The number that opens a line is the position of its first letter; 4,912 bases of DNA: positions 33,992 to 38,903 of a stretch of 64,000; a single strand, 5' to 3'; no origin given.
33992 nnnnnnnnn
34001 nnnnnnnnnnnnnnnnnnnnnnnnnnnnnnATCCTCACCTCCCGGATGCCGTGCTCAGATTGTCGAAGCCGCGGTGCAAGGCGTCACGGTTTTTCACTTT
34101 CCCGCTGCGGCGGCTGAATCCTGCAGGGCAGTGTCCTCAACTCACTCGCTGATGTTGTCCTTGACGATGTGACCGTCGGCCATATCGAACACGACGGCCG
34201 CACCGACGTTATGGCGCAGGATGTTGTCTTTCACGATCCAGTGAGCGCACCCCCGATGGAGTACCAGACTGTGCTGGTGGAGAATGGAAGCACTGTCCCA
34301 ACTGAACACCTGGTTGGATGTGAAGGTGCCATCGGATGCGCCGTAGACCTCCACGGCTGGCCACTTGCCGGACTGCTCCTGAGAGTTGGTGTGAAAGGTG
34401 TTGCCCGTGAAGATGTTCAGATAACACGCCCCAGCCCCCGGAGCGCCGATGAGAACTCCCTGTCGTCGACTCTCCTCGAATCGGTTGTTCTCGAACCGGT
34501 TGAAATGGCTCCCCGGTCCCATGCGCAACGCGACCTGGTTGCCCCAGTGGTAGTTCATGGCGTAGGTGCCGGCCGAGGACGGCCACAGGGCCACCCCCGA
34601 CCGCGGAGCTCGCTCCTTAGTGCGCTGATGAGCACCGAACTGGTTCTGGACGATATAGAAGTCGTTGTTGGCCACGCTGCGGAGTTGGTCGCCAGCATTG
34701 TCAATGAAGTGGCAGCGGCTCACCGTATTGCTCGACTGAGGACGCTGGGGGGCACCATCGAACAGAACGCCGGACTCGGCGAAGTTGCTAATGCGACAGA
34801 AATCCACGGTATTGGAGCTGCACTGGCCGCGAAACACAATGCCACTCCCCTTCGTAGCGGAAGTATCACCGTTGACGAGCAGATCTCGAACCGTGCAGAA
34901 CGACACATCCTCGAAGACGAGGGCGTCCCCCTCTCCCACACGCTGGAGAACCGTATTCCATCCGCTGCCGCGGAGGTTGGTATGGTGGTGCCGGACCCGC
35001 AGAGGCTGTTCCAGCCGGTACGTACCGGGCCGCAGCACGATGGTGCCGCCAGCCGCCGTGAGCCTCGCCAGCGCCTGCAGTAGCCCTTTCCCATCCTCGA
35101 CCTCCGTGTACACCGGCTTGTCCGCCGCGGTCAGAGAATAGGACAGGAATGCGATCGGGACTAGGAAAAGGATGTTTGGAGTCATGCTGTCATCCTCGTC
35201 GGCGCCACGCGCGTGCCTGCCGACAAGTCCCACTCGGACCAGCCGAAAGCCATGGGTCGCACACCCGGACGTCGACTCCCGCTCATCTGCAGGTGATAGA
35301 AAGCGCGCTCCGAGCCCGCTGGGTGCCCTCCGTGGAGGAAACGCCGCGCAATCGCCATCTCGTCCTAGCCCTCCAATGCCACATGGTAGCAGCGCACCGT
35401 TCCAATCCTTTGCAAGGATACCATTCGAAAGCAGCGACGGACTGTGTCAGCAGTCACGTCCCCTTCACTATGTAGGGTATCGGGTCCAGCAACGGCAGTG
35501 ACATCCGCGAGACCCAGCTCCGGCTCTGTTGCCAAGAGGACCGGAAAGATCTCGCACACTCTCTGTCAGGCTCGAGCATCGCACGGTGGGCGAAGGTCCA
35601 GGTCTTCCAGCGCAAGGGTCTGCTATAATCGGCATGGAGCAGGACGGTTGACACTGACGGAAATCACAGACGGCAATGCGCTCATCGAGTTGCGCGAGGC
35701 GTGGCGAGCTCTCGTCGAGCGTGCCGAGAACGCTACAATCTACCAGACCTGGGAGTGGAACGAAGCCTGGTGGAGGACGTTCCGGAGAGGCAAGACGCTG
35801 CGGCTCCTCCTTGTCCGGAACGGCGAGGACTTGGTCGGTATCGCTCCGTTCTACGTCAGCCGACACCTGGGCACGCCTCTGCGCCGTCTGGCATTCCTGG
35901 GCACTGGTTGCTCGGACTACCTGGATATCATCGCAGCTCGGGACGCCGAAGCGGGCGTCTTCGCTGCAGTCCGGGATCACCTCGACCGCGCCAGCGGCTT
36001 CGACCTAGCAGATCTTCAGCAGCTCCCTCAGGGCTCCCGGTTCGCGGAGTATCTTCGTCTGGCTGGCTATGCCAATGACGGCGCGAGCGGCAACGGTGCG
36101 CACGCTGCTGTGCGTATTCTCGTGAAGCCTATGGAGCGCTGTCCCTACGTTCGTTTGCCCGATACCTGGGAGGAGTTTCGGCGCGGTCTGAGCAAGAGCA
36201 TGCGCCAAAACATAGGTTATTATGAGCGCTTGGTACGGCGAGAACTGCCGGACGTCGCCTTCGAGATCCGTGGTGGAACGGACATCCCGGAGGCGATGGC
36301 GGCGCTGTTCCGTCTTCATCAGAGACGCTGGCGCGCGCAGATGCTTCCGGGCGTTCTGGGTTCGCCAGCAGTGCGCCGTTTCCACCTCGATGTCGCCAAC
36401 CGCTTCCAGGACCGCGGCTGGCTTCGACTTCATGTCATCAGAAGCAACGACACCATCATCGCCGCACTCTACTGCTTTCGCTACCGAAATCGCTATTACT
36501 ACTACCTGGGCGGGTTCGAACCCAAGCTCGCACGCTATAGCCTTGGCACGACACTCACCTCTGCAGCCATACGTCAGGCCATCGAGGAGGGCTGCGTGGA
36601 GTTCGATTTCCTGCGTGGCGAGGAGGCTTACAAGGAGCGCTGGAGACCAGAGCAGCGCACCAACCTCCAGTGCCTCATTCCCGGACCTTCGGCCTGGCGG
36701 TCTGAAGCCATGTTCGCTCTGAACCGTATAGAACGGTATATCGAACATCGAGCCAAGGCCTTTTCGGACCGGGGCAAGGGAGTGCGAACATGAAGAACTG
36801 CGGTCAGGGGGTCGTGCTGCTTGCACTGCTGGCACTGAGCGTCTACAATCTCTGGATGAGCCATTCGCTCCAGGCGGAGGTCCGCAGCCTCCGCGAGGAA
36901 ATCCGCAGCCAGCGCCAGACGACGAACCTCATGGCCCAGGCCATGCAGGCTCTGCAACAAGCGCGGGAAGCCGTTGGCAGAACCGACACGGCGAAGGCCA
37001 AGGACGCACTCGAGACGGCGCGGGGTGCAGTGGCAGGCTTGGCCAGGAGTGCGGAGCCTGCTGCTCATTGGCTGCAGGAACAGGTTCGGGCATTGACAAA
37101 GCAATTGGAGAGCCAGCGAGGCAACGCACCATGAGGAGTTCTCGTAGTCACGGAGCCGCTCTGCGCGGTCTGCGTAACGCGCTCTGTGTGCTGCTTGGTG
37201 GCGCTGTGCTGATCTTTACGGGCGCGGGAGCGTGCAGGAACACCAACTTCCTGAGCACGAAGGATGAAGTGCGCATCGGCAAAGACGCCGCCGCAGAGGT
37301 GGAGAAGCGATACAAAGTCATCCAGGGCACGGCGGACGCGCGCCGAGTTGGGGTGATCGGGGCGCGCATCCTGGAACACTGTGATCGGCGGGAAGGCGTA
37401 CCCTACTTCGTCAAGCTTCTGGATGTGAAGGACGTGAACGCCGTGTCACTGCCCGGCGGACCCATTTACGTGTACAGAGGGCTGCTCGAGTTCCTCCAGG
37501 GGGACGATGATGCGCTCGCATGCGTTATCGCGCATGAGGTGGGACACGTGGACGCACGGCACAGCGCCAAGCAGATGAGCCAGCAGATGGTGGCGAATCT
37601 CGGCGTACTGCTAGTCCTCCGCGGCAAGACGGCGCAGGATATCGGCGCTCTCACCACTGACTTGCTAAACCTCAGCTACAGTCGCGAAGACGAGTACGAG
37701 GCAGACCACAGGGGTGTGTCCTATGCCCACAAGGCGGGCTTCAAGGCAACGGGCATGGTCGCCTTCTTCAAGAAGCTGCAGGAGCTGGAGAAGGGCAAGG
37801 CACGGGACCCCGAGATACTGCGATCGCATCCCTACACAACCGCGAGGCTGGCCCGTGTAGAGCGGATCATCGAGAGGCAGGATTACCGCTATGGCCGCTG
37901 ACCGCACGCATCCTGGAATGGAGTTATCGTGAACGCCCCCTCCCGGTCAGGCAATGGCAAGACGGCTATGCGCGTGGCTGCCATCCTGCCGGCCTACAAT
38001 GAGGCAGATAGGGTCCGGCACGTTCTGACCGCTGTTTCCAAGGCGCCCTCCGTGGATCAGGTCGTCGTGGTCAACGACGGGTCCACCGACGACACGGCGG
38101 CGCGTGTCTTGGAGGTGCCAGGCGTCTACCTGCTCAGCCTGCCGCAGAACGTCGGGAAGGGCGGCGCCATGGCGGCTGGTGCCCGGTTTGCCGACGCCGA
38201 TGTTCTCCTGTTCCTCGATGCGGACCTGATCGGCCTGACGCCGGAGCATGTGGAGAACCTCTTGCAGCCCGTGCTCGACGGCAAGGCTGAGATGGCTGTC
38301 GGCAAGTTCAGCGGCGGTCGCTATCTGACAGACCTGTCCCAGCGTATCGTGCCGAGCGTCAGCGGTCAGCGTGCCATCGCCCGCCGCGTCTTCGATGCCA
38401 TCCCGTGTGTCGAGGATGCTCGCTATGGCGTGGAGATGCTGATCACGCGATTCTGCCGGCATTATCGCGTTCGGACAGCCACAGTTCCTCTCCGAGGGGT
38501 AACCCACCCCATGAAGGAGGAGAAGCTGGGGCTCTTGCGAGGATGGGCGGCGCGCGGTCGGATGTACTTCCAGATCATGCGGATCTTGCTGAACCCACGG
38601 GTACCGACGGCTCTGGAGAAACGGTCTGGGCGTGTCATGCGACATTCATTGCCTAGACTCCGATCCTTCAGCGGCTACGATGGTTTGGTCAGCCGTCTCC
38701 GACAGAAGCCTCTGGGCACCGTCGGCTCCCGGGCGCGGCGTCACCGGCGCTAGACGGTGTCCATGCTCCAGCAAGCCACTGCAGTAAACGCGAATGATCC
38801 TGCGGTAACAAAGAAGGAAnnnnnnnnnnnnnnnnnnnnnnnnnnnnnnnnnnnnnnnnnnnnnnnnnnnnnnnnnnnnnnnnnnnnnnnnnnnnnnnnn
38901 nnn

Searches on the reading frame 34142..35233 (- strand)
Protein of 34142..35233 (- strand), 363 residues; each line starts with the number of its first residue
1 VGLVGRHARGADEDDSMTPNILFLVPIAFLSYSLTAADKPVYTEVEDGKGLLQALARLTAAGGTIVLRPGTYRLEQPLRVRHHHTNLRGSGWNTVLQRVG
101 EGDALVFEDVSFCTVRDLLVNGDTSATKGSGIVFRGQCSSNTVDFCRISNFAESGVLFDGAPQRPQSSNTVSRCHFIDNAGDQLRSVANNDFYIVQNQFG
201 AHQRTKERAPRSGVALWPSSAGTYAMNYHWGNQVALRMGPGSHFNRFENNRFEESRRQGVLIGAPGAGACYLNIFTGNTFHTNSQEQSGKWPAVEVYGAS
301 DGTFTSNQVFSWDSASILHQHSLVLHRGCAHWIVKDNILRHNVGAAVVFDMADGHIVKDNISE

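Call 49: search_protein_families(library=pfam, proteins=[window:34142-35233:-], max_evalue=0.00001)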
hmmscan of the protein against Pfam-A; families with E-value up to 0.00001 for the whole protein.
window:34142-35233:- (363 aa): 2 families
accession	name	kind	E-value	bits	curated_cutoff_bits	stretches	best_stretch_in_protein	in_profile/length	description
PF13229.12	Beta_helix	-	8.9e-15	55.1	25.9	2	124-218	68-146/158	Right handed beta helix region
PF05048.19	NosD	-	1.4e-07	31.6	23.6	0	128-291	37-186/212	Periplasmic copper-binding protein (NosD)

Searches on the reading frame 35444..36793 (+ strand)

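Call 49: search_protein_families(library=pfam, proteins=[window:35444-36793:+], max_evalue=0.00001)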
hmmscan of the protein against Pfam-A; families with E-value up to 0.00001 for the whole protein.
window:35444-36793:+ (449 aa): 1 family
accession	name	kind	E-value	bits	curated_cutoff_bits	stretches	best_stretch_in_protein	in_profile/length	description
PF13480.13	Acetyltransf_6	-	5.8e-36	124.2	22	1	251-398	1-143/143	Acetyltransferase (GNAT) domain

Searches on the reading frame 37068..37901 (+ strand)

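Call 49: search_protein_families(library=pfam, proteins=[window:37068-37901:+], max_evalue=0.00001)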
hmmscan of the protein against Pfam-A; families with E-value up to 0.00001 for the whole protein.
window:37068-37901:+ (277 aa): 1 family
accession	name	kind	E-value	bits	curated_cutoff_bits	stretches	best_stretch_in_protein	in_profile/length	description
PF01435.24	Peptidase_M48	-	1.8e-26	93.5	20.3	1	113-266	25-184/186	Peptidase family M48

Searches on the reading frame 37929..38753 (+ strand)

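Call 49: search_protein_families(library=pfam, proteins=[window:37929-38753:+], max_evalue=0.00001)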
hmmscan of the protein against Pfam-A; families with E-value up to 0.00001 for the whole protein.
window:37929-38753:+ (274 aa): 3 families
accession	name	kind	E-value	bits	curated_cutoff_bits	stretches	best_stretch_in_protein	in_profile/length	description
PF00535.33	Glycos_transf_2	-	1.9e-23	83.6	23.3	1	19-132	3-120/168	Glycosyl transferase family 2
PF12804.13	NTP_transf_3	-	1.4e-08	35.5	27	1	29-140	27-128/160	MobA-like NTP transferase domain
PF13641.12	Glyco_tranf_2_3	-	4.2e-07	30.6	27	1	16-123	3-119/230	Glycosyltransferase like family 2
